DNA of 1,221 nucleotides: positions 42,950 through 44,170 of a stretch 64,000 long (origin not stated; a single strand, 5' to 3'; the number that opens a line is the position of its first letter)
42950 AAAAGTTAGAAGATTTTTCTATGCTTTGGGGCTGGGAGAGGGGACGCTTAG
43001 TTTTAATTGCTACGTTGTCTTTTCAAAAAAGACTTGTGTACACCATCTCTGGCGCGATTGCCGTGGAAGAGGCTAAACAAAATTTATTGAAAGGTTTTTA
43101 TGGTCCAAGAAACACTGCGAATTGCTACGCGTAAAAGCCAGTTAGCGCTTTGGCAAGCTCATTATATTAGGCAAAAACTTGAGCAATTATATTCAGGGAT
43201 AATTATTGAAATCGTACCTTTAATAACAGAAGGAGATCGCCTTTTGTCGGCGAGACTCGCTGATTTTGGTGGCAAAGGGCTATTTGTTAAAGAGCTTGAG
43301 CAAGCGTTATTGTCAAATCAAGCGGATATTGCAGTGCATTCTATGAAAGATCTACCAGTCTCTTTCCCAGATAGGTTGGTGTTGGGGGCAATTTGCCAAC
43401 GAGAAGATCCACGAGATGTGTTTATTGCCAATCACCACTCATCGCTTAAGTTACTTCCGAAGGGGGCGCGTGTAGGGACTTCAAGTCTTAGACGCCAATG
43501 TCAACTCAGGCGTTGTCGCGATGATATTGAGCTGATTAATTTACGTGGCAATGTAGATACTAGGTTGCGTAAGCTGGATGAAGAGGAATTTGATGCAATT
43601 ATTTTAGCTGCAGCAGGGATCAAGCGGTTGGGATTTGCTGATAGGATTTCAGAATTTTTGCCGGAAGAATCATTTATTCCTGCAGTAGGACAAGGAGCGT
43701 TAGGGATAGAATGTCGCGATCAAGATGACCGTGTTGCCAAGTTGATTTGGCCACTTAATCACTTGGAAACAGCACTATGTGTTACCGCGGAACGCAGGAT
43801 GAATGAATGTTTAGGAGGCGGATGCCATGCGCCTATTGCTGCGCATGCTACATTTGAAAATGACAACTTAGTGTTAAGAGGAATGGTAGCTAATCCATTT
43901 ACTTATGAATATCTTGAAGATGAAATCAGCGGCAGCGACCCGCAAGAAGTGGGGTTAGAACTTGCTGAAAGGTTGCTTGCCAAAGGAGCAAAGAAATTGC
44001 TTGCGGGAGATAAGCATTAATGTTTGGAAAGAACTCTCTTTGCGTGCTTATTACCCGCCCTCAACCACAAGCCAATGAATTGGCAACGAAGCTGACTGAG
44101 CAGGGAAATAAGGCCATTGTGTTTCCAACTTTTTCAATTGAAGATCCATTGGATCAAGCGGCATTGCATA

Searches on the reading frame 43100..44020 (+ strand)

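Call 34: search_protein_families(library=pfam, proteins=[window:43100-44020:+], max_evalue=0.00001)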
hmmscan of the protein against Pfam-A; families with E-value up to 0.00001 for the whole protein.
window:43100-44020:+ (306 aa): 2 families
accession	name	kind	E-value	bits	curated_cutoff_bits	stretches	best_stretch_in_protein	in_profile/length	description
PF01379.25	Porphobil_deam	-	1.9e-85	286.1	22.1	1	6-213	1-206/207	Porphobilinogen deaminase, dipyromethane cofactor binding domain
PF03900.20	Porphobil_deamC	-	8.5e-16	58.5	26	1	225-293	1-73/74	Porphobilinogen deaminase, C-terminal domain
